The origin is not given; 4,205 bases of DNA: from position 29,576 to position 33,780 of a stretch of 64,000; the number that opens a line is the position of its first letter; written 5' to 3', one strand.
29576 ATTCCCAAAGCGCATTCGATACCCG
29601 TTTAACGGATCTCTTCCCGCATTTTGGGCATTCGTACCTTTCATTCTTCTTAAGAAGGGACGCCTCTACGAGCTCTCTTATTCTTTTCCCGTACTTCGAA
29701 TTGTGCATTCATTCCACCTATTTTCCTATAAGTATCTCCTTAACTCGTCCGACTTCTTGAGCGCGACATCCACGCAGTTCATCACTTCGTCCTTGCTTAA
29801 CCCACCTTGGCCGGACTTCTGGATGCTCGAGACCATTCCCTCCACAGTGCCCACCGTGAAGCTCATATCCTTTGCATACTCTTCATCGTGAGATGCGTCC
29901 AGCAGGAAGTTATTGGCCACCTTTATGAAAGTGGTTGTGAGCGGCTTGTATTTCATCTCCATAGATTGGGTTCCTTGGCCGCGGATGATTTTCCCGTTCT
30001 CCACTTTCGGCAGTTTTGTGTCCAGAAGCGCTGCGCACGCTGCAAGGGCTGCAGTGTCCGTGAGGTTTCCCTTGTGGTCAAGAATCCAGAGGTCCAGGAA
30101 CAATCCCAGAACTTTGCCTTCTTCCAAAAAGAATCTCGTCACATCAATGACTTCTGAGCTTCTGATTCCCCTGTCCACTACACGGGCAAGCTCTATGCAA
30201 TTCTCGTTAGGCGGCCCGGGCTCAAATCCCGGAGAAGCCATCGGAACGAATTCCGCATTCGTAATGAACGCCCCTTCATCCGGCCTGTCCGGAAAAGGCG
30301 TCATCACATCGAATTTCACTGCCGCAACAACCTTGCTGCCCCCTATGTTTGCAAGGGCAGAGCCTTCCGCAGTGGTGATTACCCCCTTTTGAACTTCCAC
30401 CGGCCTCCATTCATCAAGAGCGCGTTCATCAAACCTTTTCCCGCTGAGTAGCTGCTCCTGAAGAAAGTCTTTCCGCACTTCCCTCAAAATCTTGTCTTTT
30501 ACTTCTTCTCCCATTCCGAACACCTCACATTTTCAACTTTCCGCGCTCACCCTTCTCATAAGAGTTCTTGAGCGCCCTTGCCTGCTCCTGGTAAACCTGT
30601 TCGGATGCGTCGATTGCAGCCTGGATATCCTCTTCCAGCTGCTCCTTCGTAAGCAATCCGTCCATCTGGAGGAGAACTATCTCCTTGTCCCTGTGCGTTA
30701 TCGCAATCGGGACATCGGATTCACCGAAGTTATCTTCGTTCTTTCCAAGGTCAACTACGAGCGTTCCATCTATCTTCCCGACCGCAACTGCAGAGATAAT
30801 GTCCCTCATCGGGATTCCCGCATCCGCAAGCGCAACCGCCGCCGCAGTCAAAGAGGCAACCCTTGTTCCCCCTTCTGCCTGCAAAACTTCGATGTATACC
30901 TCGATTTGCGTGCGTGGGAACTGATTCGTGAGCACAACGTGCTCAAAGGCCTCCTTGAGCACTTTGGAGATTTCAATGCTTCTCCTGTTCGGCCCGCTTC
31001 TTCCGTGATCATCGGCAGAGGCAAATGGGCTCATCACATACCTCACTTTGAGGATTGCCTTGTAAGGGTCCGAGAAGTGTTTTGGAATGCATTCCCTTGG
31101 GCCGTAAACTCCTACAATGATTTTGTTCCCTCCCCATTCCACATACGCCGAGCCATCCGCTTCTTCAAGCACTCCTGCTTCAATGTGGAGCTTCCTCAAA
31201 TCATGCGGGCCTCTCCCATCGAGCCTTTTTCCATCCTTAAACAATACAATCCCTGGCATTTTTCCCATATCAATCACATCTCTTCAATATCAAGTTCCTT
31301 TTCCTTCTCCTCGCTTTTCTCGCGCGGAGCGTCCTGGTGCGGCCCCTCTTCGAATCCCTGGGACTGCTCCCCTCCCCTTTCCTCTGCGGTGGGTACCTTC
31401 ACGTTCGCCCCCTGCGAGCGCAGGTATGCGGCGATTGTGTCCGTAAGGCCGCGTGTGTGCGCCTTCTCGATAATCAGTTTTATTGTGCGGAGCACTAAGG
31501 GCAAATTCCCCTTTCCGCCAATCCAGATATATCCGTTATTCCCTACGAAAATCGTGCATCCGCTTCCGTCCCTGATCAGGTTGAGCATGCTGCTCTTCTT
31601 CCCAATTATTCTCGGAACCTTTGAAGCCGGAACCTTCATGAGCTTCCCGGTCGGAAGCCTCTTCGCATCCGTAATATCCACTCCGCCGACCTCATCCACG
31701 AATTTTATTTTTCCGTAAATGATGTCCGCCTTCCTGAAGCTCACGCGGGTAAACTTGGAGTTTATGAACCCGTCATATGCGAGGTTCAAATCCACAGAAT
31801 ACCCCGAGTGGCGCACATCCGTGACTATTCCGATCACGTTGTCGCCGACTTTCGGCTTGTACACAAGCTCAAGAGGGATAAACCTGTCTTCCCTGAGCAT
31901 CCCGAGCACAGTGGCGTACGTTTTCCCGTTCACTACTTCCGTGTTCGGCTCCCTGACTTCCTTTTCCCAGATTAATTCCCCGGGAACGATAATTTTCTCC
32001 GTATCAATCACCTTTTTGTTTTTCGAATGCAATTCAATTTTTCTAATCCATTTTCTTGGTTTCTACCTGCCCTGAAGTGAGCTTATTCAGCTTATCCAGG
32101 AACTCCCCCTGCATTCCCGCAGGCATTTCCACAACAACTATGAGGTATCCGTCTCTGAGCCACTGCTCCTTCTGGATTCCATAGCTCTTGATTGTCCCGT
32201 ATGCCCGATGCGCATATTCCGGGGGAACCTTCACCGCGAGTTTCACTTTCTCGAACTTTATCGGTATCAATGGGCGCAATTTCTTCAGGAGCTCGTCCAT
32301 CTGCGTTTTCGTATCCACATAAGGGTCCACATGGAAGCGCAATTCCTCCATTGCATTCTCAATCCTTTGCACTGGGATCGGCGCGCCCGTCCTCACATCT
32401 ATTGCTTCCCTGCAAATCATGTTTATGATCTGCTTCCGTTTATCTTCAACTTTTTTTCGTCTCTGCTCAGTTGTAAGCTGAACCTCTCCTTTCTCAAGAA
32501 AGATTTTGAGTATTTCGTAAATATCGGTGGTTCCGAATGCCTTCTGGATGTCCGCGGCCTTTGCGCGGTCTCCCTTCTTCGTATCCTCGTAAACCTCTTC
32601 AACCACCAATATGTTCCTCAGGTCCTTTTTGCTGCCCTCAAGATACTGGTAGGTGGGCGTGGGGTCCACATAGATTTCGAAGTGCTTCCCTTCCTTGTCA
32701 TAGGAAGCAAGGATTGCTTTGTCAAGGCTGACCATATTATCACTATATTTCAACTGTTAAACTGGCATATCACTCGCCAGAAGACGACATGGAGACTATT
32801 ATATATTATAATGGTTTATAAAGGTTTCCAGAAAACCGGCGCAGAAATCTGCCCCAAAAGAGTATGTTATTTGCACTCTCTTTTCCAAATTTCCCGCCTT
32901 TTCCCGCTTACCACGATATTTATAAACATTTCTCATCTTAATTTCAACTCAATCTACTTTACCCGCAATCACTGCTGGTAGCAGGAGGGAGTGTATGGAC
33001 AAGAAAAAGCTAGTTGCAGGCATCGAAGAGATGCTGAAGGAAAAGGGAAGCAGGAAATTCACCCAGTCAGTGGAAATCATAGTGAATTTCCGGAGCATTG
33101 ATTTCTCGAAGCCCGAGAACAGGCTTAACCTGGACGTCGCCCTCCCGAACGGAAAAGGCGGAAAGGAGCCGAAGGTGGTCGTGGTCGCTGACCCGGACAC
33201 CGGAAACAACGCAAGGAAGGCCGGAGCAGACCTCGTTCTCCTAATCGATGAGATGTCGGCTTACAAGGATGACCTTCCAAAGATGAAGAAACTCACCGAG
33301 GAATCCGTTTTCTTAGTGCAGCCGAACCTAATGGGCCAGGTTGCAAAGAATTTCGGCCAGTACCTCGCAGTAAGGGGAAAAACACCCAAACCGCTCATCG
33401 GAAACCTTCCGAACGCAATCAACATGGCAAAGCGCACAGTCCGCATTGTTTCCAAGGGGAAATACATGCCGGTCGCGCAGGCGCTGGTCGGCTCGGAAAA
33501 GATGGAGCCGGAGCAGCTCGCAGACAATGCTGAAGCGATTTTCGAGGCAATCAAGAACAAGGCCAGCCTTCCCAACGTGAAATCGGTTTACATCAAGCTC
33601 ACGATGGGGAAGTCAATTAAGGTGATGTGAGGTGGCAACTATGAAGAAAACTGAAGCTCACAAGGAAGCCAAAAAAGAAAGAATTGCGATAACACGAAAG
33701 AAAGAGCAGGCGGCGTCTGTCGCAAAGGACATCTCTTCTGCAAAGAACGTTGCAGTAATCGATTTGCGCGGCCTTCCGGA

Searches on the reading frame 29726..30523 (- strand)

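Call 87: search_protein_families(library=pfam, proteins=[window:29726-30523:-], max_evalue=0.00001)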
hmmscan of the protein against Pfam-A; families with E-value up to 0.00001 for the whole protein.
window:29726-30523:- (265 aa): 2 families
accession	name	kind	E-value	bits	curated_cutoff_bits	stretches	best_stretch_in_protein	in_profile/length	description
PF01138.27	RNase_PH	-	8.1e-27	94.6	25.5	1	38-172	1-130/130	3' exoribonuclease family, domain 1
PF03725.20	RNase_PH_C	-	1.7e-08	34.8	20.8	1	195-256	4-66/67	3' exoribonuclease family, domain 2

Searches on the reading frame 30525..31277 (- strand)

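Call 87: search_protein_families(library=pfam, proteins=[window:30525-31277:-], max_evalue=0.00001)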
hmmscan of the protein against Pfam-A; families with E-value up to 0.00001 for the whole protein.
window:30525-31277:- (250 aa): 2 families
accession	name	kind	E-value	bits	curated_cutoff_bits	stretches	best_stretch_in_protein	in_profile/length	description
PF01138.27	RNase_PH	-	1.1e-35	123.4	25.5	1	27-156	2-130/130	3' exoribonuclease family, domain 1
PF03725.20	RNase_PH_C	-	1.8e-13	50.7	20.8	1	159-223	1-66/67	3' exoribonuclease family, domain 2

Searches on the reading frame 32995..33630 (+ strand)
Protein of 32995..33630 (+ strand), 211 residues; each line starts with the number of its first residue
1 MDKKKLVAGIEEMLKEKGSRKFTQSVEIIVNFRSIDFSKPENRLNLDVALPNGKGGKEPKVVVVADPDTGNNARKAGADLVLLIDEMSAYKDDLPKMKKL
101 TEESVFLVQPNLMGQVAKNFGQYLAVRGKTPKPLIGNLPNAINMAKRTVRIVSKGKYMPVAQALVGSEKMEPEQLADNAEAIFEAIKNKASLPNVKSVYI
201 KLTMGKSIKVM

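Call 87: search_protein_families(library=pfam, proteins=[window:32995-33630:+], max_evalue=0.00001)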
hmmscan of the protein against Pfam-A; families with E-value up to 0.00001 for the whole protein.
window:32995-33630:+ (211 aa): 1 family
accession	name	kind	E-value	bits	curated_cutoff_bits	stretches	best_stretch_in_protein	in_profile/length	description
PF00687.26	Ribosomal_L1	-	2.8e-32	112.4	32.2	1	14-205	1-197/198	Ribosomal protein L1p/L10e family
